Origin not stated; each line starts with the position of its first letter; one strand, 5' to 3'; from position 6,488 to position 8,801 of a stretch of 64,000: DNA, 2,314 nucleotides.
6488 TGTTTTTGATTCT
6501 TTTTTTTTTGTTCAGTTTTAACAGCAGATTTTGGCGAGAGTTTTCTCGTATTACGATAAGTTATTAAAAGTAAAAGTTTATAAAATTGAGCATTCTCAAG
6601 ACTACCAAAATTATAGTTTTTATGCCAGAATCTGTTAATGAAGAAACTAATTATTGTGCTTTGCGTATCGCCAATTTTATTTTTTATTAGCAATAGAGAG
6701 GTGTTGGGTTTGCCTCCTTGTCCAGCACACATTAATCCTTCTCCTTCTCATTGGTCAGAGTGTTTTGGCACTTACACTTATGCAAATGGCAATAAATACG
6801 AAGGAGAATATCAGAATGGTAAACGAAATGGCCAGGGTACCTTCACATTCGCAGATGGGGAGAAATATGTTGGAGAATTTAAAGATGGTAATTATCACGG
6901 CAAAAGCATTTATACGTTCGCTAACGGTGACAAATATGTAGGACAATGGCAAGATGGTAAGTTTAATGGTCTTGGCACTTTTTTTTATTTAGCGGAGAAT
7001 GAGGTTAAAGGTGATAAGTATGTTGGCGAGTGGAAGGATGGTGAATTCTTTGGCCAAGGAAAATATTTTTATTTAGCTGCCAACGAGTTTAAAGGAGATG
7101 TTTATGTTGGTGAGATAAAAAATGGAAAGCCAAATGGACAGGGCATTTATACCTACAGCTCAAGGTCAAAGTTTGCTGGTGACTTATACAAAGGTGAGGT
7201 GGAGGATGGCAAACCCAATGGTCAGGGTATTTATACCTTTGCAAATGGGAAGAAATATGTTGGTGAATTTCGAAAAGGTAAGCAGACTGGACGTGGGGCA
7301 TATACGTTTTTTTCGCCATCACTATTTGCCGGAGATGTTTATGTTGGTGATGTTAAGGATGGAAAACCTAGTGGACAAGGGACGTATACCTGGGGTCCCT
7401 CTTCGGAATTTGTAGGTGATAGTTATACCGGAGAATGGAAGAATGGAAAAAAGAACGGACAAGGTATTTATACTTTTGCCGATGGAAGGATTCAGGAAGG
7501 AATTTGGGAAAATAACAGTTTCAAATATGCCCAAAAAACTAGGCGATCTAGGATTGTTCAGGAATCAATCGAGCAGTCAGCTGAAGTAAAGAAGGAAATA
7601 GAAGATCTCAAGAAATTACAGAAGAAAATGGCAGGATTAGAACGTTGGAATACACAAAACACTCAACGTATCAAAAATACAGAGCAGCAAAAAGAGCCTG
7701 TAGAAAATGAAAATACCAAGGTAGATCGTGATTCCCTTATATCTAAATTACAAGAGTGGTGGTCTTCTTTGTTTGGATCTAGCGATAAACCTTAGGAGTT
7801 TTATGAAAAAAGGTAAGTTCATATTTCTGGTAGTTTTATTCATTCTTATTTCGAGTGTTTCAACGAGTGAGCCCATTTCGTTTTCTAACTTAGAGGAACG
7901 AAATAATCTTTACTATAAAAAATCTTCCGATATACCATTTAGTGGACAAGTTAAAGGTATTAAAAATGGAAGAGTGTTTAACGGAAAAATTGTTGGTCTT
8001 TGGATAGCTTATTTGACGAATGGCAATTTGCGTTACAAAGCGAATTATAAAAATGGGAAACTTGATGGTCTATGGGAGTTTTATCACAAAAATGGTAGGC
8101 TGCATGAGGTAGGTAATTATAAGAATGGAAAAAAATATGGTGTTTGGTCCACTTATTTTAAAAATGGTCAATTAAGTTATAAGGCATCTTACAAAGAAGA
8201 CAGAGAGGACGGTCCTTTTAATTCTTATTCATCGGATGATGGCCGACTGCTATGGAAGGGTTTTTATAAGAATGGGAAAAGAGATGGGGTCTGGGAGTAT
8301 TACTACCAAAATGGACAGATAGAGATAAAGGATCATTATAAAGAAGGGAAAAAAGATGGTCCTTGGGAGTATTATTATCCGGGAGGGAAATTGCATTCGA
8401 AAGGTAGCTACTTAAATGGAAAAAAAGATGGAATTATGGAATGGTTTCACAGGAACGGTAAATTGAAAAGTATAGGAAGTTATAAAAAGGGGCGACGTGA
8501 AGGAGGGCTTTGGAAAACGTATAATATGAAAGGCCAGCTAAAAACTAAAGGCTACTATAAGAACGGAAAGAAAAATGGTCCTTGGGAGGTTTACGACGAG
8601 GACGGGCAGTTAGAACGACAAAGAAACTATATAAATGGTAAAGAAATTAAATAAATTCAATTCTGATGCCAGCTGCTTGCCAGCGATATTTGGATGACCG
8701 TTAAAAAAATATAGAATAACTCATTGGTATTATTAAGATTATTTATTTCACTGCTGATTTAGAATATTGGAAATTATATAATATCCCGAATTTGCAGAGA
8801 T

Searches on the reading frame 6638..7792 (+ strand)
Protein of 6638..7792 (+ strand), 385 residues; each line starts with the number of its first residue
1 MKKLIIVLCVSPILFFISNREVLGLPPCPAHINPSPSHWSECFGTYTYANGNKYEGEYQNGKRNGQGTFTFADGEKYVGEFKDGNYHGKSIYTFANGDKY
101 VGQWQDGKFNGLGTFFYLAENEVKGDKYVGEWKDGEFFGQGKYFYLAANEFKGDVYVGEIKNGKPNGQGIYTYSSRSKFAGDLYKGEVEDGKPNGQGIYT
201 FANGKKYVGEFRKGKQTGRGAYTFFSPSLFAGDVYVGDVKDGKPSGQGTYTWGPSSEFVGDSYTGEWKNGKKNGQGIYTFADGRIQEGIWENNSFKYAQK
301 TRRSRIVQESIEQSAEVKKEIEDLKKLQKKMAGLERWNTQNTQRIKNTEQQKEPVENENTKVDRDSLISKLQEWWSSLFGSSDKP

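Call 31: search_protein_families(library=pfam, proteins=[window:6638-7792:+], max_evalue=0.00001)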
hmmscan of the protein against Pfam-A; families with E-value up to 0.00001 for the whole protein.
window:6638-7792:+ (385 aa): 1 family
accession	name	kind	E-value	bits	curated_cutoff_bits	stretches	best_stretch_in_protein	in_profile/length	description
PF02493.26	MORN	-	3.6e-47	155.9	22.5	3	263-283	1-21/23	MORN repeat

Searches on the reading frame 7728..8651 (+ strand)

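Call 31: search_protein_families(library=pfam, proteins=[window:7728-8651:+], max_evalue=0.00001)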
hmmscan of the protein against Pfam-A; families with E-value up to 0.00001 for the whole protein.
window:7728-8651:+ (308 aa): 1 family
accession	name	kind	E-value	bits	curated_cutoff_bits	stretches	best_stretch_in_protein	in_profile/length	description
PF07661.19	MORN_2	-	2.8e-36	119.7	29.6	0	233-254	1-22/22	MORN repeat variant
